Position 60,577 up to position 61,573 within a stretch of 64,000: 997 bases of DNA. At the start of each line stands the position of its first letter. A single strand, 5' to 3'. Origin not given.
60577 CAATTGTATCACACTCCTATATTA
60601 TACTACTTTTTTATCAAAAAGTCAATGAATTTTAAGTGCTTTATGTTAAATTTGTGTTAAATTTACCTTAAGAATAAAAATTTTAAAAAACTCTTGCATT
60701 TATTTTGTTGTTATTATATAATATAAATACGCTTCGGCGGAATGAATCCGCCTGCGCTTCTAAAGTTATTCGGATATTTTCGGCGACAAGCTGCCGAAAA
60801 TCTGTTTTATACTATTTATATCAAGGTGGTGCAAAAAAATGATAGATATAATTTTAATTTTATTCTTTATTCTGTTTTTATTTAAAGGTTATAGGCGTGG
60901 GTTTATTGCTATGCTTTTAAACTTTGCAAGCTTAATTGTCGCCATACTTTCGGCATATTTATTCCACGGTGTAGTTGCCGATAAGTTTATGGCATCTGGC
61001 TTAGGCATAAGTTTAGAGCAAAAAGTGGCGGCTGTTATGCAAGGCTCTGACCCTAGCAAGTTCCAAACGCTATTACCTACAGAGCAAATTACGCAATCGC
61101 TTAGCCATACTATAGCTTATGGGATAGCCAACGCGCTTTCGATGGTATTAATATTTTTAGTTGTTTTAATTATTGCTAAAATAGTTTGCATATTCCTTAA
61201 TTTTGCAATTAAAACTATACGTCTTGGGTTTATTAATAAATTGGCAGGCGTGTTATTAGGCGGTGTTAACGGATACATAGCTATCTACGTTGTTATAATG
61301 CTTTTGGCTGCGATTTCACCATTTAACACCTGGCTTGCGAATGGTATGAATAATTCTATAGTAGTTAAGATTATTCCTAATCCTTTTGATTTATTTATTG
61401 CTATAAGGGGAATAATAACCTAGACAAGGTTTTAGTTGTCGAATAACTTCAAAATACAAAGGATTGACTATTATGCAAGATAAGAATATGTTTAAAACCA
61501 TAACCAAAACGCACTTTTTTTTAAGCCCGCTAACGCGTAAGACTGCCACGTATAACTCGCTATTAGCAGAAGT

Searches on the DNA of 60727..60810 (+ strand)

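Call 65: search_dna_similar(query=window:60727-60810:+, collection=plasmids, mode=distant, max_evalue=1, max_rows=8)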
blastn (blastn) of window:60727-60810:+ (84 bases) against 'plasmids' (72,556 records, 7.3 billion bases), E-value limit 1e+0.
No match.

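Call 66: search_dna_similar(query=window:60727-60810:+, collection=phages, mode=distant, max_evalue=1, max_rows=8)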
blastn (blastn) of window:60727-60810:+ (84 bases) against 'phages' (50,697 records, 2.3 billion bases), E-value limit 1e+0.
Records with a match: 4; places in all: 4; records where one place covers at least 80% of the query: 0.
Best place of each record, by identity: >=99% 1; 80-90% 3.
By first word of the organism name: Mycobacterium 2; Bacteriophage 1; Gordonia 1.
By host as written in the record: Mycobacterium smegmatis mc2 155 2; - 1; Gordonia terrae 3612 1.
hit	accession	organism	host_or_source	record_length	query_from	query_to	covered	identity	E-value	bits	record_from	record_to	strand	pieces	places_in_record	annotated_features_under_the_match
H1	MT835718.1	Bacteriophage sp.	human fecal samples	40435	45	78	40%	85.3%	7e-1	37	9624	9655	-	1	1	record has no annotation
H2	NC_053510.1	Mycobacterium phage Bromden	Mycobacterium smegmatis mc2 155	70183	43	72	36%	86.7%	7e-1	37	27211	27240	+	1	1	29: holin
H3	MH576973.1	Mycobacterium phage Bromden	Mycobacterium smegmatis mc2 155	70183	43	72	36%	86.7%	7e-1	37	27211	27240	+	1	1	29: hypothetical protein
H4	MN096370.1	Gordonia phage Squiddly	Gordonia terrae 3612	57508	54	73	24%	100.0%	7e-1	37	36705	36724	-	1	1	50: Cro protein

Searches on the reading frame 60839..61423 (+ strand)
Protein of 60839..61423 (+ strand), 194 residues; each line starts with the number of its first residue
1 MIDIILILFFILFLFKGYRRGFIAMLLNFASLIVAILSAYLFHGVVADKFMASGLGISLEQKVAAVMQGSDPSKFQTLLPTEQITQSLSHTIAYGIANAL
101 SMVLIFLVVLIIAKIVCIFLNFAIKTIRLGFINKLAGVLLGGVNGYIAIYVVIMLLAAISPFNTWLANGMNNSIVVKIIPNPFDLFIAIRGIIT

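Call 12: search_protein_families(library=pfam, proteins=[window:60839-61423:+])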
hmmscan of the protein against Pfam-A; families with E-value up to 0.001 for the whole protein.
window:60839-61423:+ (194 aa): 1 family
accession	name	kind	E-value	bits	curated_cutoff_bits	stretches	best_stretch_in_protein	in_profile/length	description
PF02674.22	Colicin_V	-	5.1e-21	75.6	29.3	1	2-179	1-139/144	Colicin V production protein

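Call 17: find_encoding_contigs(protein=window:60839-61423:+, flank=10000, max_places=10)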
Protein window:60839-61423:+ (194 aa): 1 contig read that carries it; 1 place shown.
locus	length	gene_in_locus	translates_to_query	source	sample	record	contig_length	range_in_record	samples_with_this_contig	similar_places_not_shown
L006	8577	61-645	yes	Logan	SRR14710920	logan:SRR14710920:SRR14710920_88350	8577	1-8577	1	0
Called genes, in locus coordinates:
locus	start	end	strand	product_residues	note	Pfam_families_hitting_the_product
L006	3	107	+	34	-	?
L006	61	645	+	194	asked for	PF02674:Colicin_V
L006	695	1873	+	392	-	PF05193:Peptidase_M16_C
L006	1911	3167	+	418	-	PF00675:Peptidase_M16, PF05193:Peptidase_M16_C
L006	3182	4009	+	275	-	PF01790:LGT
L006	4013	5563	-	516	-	PF05362:Lon_C, PF13541:ChlI, PF00158:Sigma54_activat (faint), PF00493:MCM (faint), PF01078:Mg_chelatase, PF07728:AAA_5 (weak), PF13335:Mg_chelatase_C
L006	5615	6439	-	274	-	PF02673:BacA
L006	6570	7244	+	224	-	PF09335:VTT_dom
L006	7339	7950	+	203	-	PF04519:Bactofilin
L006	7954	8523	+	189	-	PF02367:TsaE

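Call 51: list_cluster_members(proteins=[P0001, window:60839-61423:+, window:1810-2973:+])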
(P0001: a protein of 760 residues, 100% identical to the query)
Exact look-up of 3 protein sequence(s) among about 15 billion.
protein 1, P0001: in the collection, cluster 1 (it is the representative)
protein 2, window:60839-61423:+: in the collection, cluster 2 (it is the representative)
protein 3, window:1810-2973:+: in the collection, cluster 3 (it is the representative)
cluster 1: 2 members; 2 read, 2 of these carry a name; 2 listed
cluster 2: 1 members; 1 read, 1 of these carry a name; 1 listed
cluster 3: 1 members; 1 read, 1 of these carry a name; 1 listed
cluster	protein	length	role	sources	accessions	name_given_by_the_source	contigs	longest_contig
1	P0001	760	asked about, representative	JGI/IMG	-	mannose-1-phosphate guanylyltransferase/phosphomannomutase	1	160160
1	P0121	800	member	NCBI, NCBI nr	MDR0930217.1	MAG: NTP transferase domain-containing protein [Clostridiales bacterium] | NTP transferase domain-containing protein [Clostridiales bacterium]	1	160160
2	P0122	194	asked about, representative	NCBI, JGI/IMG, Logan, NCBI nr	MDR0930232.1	MAG: CvpA family protein [Clostridiales bacterium] | uncharacterized membrane protein required for colicin V production | CvpA family protein [Clostridiales bacterium]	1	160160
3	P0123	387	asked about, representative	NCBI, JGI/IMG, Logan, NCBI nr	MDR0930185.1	MAG: cysteine desulfurase [Clostridiales bacterium] | cysteine desulfurase | cysteine desulfurase [Clostridiales bacterium]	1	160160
